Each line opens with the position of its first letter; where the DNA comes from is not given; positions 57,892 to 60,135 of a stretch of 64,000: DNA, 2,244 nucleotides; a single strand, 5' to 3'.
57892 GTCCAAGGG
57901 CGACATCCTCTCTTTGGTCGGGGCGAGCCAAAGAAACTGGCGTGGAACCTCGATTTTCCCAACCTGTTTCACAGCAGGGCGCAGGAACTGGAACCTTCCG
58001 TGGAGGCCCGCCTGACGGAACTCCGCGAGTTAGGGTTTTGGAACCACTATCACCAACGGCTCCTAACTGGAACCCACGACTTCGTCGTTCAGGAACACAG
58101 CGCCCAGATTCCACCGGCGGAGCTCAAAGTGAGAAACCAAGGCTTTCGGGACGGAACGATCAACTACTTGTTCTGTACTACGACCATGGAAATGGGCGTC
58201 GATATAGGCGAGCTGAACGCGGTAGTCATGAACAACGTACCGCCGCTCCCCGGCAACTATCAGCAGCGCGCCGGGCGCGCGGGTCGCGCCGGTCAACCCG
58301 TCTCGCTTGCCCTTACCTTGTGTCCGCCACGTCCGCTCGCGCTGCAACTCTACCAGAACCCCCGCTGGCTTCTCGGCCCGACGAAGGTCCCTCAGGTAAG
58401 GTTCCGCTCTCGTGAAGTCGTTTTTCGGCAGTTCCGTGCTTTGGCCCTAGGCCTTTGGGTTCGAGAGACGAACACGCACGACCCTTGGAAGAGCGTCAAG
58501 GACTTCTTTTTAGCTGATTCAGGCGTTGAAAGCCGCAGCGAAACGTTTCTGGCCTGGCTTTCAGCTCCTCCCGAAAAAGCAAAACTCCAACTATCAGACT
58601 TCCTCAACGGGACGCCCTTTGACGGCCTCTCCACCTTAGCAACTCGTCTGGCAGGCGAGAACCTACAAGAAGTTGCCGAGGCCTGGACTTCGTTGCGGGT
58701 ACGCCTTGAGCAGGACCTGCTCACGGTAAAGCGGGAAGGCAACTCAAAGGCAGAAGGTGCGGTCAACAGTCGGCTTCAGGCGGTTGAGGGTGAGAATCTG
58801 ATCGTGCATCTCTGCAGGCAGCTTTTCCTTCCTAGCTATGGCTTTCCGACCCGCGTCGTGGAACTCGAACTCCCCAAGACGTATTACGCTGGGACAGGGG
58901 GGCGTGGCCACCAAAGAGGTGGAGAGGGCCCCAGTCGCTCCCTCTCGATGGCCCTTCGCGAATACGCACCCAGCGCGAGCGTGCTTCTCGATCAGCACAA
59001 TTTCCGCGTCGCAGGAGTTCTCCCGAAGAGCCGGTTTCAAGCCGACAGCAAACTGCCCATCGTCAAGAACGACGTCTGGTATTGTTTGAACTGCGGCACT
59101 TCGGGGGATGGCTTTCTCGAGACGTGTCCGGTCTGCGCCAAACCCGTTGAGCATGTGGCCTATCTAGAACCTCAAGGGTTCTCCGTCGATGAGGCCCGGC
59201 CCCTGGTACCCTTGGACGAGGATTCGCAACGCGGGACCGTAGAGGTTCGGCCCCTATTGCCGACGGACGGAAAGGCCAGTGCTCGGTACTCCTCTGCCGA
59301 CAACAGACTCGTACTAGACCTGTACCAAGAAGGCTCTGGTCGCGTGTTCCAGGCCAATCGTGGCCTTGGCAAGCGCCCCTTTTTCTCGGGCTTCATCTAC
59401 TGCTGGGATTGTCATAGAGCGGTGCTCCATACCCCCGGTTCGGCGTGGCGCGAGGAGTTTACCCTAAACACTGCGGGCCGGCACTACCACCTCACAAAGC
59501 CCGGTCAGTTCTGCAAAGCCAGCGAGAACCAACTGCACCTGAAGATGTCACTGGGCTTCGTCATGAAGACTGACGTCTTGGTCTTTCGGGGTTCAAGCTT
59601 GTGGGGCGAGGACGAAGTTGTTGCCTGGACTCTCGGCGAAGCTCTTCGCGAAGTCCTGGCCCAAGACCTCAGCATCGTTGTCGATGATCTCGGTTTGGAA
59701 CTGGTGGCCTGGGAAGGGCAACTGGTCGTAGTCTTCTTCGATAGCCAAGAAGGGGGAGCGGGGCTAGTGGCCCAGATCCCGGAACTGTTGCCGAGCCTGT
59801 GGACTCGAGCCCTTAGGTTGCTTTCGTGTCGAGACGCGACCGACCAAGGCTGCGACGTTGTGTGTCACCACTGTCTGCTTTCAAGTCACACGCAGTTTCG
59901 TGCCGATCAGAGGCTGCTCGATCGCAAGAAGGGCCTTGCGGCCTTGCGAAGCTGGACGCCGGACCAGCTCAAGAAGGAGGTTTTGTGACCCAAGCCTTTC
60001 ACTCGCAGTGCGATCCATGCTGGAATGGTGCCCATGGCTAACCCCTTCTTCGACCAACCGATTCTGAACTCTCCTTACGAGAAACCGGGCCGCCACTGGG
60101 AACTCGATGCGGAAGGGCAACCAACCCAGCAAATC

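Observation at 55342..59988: DruE-like helicase ends right after DUF1998, so it may lack its own effector domain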

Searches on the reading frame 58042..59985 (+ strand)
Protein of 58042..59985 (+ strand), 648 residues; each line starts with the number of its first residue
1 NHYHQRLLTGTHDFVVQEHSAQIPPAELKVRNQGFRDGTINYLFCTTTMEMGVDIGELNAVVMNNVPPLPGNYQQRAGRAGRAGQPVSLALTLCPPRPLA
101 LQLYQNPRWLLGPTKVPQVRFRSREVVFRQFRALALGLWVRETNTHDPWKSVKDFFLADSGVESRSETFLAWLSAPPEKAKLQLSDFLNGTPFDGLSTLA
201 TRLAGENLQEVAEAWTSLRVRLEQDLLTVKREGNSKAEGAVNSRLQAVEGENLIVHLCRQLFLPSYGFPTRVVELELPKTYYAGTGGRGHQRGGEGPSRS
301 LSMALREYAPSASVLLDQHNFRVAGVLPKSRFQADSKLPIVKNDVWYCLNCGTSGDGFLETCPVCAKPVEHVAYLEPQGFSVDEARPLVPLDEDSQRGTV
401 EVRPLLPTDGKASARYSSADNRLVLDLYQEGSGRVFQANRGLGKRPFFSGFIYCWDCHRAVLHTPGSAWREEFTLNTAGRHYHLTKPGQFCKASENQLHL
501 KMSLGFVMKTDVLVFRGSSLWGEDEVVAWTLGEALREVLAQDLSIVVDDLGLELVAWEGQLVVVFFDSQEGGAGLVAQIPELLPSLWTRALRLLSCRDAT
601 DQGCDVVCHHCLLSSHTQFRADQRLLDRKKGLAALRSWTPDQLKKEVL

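Call 48: search_protein_representatives(protein=window:58042-59985:+)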
Query: 648 residues. Proteins with E-value up to 0.001 (for the whole library): 5896; up to 1e-10: 3941; up to 1e-30: 564. The best 150 are listed.
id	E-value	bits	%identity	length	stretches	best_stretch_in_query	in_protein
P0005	7.8e-212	721.7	50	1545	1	1-636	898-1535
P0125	3.4e-209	713.0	50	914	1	10-637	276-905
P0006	4.3e-196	669.7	50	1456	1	2-643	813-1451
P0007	4.1e-170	583.9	46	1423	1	2-628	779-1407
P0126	1.3e-70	255.1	36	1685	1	11-636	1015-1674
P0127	1.3e-68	248.5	36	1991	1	11-630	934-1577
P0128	2.6e-67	244.2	35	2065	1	9-635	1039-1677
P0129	3.5e-67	243.8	34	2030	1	14-635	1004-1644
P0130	1.9e-66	241.4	34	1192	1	4-637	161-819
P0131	2.7e-66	240.8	36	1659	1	12-634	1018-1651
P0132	5.6e-66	239.8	35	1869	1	14-640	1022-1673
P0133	1.3e-65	238.6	36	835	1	12-620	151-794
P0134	1.5e-65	238.4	38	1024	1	32-632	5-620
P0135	1.6e-65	238.2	36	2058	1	16-638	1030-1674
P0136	2.5e-65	237.7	37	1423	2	14-275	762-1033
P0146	3.6e-63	230.5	34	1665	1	3-630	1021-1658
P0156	2.8e-62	227.6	34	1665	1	12-635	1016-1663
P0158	3.4e-62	227.3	34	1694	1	4-635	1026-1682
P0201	6.9e-59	216.4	36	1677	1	14-636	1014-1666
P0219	9.3e-58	212.6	32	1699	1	6-642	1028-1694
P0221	1.1e-57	212.4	34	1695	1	10-636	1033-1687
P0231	5.0e-57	210.2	32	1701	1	12-636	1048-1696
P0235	6.5e-57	209.9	33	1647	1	5-620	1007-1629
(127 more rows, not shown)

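Call 49: list_cluster_members(proteins=[P0126, P0131, P0146, P0156, P0158, P0201, P0219, P0221, P0231, P0235])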
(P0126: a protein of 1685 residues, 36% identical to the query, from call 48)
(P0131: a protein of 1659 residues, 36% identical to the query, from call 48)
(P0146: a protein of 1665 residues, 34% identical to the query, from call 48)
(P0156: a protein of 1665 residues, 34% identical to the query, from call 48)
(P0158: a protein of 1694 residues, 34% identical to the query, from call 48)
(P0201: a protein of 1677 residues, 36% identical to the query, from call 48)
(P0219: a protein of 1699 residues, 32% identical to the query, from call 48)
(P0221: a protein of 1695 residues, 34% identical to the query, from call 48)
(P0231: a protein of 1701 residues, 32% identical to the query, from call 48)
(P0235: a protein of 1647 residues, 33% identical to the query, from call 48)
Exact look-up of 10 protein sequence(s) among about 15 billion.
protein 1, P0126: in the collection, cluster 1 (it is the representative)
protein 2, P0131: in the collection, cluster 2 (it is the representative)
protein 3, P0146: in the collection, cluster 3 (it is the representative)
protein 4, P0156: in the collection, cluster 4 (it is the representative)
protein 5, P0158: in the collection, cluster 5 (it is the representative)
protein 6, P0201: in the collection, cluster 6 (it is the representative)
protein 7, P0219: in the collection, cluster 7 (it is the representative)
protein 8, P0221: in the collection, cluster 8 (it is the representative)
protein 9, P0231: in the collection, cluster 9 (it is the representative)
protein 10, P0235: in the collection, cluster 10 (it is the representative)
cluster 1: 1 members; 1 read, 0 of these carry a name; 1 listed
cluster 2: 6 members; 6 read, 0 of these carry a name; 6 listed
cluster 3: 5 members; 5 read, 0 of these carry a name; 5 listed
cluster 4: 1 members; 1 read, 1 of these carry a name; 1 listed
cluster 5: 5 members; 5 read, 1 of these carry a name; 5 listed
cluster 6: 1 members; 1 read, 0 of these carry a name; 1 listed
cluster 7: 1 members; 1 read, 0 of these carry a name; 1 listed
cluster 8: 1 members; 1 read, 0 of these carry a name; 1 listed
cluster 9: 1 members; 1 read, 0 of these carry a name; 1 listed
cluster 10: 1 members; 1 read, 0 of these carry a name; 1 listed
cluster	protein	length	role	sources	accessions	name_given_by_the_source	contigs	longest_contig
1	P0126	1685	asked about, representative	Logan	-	-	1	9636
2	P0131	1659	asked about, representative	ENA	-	-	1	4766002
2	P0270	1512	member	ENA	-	-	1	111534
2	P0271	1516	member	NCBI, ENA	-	-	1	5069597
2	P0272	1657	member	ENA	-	-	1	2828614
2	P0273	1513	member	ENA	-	-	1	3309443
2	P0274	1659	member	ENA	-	-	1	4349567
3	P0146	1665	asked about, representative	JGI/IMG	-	-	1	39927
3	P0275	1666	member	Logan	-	-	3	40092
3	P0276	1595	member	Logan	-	-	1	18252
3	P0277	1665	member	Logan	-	-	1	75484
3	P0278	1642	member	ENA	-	-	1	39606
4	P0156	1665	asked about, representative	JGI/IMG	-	DEAD/DEAH box helicase domain-containing protein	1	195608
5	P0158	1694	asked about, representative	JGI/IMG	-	DEAD/DEAH box helicase domain-containing protein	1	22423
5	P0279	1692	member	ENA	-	-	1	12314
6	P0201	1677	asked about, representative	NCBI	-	-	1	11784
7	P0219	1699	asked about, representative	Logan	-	-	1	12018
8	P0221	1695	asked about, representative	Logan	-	-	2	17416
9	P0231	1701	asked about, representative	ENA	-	-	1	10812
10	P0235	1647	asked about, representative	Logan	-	-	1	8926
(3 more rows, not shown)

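Call 81: find_encoding_contigs(protein=P0131, flank=6000, max_places=2)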
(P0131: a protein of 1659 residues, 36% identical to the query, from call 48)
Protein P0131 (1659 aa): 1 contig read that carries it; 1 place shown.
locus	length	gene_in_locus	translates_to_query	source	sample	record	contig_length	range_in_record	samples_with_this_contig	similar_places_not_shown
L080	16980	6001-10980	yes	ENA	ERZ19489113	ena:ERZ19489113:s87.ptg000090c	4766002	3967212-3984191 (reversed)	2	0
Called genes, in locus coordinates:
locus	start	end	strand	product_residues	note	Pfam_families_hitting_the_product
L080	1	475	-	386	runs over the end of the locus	PF14294:DUF4372, PF01609:DDE_Tnp_1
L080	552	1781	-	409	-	PF13191:AAA_16 (weak), PF13401:AAA_22 (faint)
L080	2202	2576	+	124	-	-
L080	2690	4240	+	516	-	PF27201:YjiT_N, PF27205:YjiT_2nd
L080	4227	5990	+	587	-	-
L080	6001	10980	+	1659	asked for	PF00270:DEAD, PF27116:YjiV_N, PF00271:Helicase_C, PF09369:MZB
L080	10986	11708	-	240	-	-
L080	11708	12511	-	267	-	PF00106:adh_short, PF08659:KR, PF01370:Epimerase (weak), PF13460:NAD_binding_10 (weak), PF13561:adh_short_C2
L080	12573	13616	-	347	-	PF05721:PhyH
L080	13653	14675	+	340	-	PF03576:Peptidase_S58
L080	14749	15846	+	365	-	PF02746:MR_MLE_N, PF13378:MR_MLE_C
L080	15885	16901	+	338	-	PF01408:GFO_IDH_MocA, PF02894:GFO_IDH_MocA_C, PF22725:GFO_IDH_MocA_C3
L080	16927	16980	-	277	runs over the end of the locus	PF00296:Bac_luciferase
